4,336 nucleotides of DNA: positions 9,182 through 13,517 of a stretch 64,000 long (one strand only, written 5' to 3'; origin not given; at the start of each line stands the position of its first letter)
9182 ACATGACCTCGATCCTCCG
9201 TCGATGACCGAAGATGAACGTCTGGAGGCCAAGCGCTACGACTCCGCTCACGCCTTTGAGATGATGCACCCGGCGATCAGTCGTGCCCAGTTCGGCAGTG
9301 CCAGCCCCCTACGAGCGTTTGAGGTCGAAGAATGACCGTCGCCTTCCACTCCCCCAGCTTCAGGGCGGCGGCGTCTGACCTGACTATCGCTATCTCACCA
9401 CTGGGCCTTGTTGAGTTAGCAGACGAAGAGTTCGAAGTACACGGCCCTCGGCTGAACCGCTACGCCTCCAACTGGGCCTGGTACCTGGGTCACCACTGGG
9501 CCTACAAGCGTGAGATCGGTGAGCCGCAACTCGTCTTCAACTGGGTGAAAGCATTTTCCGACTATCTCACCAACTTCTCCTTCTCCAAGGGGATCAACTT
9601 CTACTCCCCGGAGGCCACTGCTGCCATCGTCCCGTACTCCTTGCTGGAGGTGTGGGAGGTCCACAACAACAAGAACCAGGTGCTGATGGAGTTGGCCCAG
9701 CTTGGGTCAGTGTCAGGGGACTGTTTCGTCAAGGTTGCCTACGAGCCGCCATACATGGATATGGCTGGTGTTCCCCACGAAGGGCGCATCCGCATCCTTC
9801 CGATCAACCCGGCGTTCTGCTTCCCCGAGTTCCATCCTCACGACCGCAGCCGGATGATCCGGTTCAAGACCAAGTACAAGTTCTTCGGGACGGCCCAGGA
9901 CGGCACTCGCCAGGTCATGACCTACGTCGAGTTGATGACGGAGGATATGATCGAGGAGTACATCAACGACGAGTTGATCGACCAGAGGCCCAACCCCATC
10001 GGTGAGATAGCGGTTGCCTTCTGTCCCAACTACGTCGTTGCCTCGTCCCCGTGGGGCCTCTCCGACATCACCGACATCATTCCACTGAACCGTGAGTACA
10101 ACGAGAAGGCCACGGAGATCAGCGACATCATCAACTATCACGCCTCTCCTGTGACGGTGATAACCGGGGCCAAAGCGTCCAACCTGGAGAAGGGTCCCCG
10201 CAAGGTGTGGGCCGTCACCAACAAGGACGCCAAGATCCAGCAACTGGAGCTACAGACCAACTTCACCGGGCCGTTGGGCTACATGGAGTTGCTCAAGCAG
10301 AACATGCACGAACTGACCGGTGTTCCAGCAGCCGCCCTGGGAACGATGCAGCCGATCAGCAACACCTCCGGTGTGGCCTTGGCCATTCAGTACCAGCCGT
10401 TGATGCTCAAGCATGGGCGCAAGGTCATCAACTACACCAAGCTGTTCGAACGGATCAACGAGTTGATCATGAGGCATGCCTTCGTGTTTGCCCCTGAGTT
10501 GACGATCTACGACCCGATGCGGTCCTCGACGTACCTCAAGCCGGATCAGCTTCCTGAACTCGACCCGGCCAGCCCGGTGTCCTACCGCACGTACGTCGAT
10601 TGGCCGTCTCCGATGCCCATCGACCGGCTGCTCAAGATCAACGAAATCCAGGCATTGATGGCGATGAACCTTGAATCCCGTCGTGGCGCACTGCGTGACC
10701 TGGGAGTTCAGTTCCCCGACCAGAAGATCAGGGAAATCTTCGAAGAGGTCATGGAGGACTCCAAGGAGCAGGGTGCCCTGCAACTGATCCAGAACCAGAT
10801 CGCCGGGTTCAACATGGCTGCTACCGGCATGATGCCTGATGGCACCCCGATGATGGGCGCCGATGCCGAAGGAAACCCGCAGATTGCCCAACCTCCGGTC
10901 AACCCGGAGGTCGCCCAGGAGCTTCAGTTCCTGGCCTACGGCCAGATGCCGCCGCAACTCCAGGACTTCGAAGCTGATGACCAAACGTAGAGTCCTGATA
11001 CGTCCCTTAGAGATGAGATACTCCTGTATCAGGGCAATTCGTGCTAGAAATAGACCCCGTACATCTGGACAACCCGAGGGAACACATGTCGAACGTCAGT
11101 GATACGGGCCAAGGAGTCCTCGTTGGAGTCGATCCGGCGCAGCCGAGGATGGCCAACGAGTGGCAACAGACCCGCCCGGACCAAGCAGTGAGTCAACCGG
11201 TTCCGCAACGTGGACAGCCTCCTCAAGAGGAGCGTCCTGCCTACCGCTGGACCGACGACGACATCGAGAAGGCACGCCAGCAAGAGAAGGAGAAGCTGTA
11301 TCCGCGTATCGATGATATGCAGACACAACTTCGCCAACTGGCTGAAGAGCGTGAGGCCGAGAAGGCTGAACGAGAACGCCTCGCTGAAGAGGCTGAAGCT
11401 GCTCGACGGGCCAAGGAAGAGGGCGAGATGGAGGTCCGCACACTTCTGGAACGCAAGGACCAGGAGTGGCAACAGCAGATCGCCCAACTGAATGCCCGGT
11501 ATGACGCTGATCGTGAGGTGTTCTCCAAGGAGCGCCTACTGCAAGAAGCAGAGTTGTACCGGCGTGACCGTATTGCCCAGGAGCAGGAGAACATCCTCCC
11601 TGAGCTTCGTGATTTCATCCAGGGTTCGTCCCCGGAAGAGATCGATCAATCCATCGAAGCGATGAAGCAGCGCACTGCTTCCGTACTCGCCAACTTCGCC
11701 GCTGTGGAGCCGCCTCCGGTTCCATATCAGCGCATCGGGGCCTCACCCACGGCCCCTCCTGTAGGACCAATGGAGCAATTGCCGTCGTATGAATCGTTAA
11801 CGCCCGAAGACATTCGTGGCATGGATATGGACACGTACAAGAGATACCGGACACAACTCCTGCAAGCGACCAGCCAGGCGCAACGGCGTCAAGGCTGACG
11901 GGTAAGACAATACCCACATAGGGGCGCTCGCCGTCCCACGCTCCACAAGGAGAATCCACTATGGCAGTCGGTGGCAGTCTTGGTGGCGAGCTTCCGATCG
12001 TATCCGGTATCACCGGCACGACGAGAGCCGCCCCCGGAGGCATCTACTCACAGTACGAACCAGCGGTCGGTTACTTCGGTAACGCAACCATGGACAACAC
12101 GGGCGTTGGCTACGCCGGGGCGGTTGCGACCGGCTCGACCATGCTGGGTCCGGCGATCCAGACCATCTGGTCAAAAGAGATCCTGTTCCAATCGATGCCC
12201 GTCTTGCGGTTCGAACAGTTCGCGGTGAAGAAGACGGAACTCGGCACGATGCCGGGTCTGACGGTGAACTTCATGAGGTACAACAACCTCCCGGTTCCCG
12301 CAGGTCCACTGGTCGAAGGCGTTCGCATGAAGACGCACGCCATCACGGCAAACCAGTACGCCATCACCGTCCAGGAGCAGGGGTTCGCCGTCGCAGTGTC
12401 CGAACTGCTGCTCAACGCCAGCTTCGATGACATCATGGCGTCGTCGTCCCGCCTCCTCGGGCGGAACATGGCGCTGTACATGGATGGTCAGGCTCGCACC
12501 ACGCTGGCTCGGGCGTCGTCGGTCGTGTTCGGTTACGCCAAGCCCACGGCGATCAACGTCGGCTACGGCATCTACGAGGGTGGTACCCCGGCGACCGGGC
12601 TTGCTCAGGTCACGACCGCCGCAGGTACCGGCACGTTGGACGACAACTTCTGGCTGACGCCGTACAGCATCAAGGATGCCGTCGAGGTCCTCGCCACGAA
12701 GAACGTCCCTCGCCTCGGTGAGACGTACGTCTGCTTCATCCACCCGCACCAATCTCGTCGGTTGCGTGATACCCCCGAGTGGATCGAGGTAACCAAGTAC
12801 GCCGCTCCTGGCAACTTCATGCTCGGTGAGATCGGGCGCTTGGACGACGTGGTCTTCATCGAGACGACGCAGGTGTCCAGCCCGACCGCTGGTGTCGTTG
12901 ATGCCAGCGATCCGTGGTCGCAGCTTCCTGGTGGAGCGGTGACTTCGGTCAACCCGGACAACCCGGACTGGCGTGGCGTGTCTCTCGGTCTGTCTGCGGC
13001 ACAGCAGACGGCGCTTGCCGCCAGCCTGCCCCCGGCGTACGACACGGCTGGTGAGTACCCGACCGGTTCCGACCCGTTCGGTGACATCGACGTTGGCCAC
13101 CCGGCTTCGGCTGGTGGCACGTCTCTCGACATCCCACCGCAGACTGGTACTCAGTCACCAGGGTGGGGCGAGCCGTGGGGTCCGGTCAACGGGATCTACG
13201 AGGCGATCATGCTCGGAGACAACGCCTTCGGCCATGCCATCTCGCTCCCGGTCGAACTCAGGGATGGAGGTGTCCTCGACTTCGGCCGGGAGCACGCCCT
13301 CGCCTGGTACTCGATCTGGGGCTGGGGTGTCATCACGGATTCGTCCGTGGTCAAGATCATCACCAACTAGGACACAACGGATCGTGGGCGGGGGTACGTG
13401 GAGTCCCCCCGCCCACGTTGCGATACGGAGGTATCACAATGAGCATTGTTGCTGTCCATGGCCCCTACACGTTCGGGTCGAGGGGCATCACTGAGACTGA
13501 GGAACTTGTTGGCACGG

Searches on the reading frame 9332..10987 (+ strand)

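Call 21: search_protein_families(library=phrogs, proteins=[window:9332-10987:+], max_evalue=0.00001)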
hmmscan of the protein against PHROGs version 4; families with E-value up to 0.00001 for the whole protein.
window:9332-10987:+ (552 aa): 2 families
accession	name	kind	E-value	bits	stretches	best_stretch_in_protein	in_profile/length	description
phrog_64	-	head and packaging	6.8e-37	128.1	1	29-484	77-507/547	portal protein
phrog_104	-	head and packaging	2.2e-12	47.4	1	39-503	53-497/550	portal protein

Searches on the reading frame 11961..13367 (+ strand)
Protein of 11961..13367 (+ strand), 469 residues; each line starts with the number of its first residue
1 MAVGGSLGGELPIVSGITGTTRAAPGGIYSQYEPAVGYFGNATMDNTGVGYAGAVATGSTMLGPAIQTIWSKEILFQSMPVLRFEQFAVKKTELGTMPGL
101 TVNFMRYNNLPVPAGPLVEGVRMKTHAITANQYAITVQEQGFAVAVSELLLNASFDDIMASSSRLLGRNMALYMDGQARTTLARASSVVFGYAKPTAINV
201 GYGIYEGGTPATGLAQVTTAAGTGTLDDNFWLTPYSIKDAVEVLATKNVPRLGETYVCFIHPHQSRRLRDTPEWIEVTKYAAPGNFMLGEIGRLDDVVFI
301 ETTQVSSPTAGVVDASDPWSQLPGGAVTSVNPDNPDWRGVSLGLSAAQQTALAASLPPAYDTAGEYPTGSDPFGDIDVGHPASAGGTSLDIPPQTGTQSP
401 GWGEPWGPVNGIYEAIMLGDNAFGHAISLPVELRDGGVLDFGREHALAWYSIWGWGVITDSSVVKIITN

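Call 8: search_dna_similar(query=window:11961-13367:+, collection=phages, mode=protein, max_rows=25)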
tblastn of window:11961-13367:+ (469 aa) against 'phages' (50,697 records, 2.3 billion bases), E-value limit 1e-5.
Records with a match: 66; places in all: 66; records where one place covers at least 80% of the query: 0.
Best place of each record, by identity: 60-80% 6; <60% 60.
By first word of the organism name: Streptomyces 33; Bacillus 15; Bacteriophage 11; Escherichia 4; Caudovirales 2; Bacteroides 1.
By host as written in the record: - 13; Streptomyces griseus ATCC 10137 10; Streptomyces scabiei RL-34 7; Streptomyces lividans JI 1326 6; Bacillus megaterium 6; Bacillus megaterium Km 5; Streptomyces viridochromogenes DSM40736 4; Escherichia coli 4; and 7 more.
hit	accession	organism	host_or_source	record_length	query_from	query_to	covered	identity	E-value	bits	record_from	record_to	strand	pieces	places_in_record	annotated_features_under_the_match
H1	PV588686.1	Streptomyces phage pSt2308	Streptomyces turgidiscabies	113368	59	469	65%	70.1%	3e-100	439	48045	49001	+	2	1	major capsid protein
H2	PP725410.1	Streptomyces phage GiJojo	Streptomyces mirabilis NRRL B-2400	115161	59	469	65%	69.7%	1e-99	437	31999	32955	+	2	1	71: major capsid protein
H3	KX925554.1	Streptomyces phage BRock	Streptomyces sp. 5a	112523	59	469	66%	67.6%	2e-99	435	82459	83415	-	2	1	major capsid protein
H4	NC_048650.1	Streptomyces phage BRock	Streptomyces sp. 5a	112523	59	469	66%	67.6%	2e-99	435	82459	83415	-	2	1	major head protein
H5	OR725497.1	Streptomyces phage LuckySocke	Streptomyces lividans JI 1326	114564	62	469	64%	69.4%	7e-98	431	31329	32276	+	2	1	78: major capsid protein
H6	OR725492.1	Streptomyces phage Alone3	Streptomyces lividans JI 1326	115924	62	469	64%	69.4%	7e-98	431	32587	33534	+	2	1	80: major capsid protein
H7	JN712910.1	Bacillus phage BCD7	Bacillus cereus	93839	62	468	72%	43.9%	3e-55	283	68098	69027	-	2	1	hypothetical protein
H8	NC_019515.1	Bacillus phage BCD7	Bacillus cereus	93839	62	468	72%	43.9%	3e-55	283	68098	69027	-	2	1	major head protein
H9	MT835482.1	Bacteriophage sp.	human fecal samples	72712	60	468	64%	39.9%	6e-42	239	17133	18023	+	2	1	record has no annotation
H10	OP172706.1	Bacteroides phage BS162P1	Bacteroides salyersiae BSC162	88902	60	468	64%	38.9%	5e-38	223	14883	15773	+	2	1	hypothetical protein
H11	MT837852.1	Bacteriophage sp.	human fecal samples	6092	7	306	64%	26.0%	1e-20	101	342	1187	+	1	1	record has no annotation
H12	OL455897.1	Streptomyces phage Treat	Streptomyces griseus ATCC 10137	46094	66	315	53%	28.6%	2e-10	69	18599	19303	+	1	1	37: major capsid protein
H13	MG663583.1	Streptomyces phage Percastrophe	Streptomyces griseus ATCC 10137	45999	66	315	53%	28.6%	3e-10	69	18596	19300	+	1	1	major capsid protein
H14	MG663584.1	Streptomyces phage Romero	Streptomyces griseus ATCC 10137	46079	66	315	53%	28.6%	3e-10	69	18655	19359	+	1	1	major capsid protein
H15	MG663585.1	Streptomyces phage ToriToki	Streptomyces griseus ATCC 10137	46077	66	315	53%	28.6%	3e-10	69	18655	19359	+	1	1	major capsid protein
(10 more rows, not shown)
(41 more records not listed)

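Call 15: get_annotated_region(hit=H2, flank=6000)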
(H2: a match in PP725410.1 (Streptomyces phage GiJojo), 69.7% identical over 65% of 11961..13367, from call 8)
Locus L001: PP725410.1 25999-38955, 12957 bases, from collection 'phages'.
description: Streptomyces phage GiJojo, complete genome.
organism: Streptomyces phage GiJojo (NCBI taxid 3136618)
taxonomy: Viruses
host: Streptomyces mirabilis NRRL B-2400; source: soil; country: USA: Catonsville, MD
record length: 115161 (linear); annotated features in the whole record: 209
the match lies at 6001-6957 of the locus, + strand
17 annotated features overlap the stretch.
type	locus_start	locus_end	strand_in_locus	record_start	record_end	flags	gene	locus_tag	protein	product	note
CDS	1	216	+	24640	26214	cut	61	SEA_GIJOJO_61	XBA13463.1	terminase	-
CDS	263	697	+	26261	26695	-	62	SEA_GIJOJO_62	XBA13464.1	hypothetical protein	-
CDS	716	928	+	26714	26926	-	63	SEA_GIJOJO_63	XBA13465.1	hypothetical protein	-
CDS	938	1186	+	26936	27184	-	64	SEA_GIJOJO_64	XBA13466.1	hypothetical protein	-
CDS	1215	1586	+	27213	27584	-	65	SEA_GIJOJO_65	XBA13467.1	hypothetical protein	-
CDS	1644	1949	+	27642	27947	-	66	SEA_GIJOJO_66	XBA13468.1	hypothetical protein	-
CDS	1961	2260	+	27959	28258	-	67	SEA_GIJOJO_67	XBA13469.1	hypothetical protein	-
CDS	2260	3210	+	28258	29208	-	68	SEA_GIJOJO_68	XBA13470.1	hypothetical protein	-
CDS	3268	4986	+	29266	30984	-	69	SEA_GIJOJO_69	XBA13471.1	portal protein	-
CDS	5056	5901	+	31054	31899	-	70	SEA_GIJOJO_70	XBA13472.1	scaffolding protein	-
CDS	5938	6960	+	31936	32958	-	71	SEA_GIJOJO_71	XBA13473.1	major capsid protein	-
CDS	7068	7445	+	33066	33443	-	72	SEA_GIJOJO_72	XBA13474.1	hypothetical protein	-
CDS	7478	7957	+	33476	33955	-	73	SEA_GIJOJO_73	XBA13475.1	hypothetical protein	-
CDS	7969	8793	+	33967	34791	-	74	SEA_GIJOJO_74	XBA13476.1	hypothetical protein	-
CDS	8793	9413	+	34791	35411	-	75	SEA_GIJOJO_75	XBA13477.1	hypothetical protein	-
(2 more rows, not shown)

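Call 16: find_related_loci(query=window:11961-13367:+, collection=viral_contigs, flank=10000)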
Query window:11961-13367:+ (469 aa) in viral_contigs; peptide patterns used: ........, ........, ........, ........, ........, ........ (x = any residue, [..] = any of these).
270 stretches matched a pattern; 264 encode a relative of the query (tblastn E <= 1e-3); the best 80 are kept; 80 distinct loci.
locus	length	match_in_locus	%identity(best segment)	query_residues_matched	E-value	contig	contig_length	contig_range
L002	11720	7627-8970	82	1-469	0e+0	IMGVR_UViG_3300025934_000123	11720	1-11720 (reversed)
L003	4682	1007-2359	81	1-469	0e+0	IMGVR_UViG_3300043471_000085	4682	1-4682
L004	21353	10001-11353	81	1-469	0e+0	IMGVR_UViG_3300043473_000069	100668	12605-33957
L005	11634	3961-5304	82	1-469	0e+0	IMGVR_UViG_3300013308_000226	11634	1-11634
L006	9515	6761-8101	81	1-469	0e+0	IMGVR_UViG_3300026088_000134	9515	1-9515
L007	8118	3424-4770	80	1-469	0e+0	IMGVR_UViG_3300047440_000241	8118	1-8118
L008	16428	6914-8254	80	1-469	0e+0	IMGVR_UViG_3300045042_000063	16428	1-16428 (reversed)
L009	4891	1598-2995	78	1-469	0e+0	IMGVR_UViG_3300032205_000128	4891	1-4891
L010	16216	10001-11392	77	1-469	0e+0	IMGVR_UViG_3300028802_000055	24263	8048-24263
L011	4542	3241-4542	80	1-454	0e+0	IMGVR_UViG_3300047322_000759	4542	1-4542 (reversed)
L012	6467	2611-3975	78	4-469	0e+0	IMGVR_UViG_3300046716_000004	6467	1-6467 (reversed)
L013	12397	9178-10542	78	4-469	0e+0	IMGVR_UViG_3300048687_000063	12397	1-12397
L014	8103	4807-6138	77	4-469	0e+0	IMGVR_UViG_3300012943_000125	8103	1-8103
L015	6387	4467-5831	78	4-469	0e+0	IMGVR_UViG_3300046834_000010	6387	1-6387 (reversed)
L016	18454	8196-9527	77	4-469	0e+0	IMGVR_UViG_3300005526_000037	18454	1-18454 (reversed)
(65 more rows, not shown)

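Call 75: find_related_loci(query=window:11961-13367:+, collection=genome_contigs, flank=10000)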
Query window:11961-13367:+ (469 aa) in genome_contigs; peptide patterns used: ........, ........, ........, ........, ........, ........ (x = any residue, [..] = any of these).
24 stretches matched a pattern; 6 encode a relative of the query (tblastn E <= 1e-3); 6 distinct loci.
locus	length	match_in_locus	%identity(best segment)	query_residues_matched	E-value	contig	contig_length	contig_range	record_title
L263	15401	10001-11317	56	10-469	4e-154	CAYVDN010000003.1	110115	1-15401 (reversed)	MAG TPA_asm: uncultured Microthrixaceae bacterium isolate SRP257259_co1_85 genome assembly, contig: NODE_146_length_1101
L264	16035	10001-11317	56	10-469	1e-153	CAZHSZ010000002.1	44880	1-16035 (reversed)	MAG TPA_asm: uncultured Candidatus Saccharibacteria bacterium isolate SRP133034_co1_80 genome assembly, contig: NODE_603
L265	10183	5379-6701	55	10-469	3e-152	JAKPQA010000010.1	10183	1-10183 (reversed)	MAG: Armatimonadota bacterium isolate JPNA_maxbin.160 k141_1401689, whole genome shotgun sequence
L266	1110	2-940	63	124-469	4e-142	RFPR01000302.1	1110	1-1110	MAG: Proteobacteria bacterium isolate WB4_3_0938 contig_100_301, whole genome shotgun sequence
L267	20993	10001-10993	66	35-469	2e-110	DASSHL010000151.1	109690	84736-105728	MAG TPA_asm: Gemmatimonadales bacterium isolate SMAG_U1058 k141_1109133, whole genome shotgun sequence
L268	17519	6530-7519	62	46-469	3e-101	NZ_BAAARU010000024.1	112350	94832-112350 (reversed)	Nonomuraea roseoviolacea subsp. roseoviolacea strain JCM 3145 sequence24, whole genome shotgun sequence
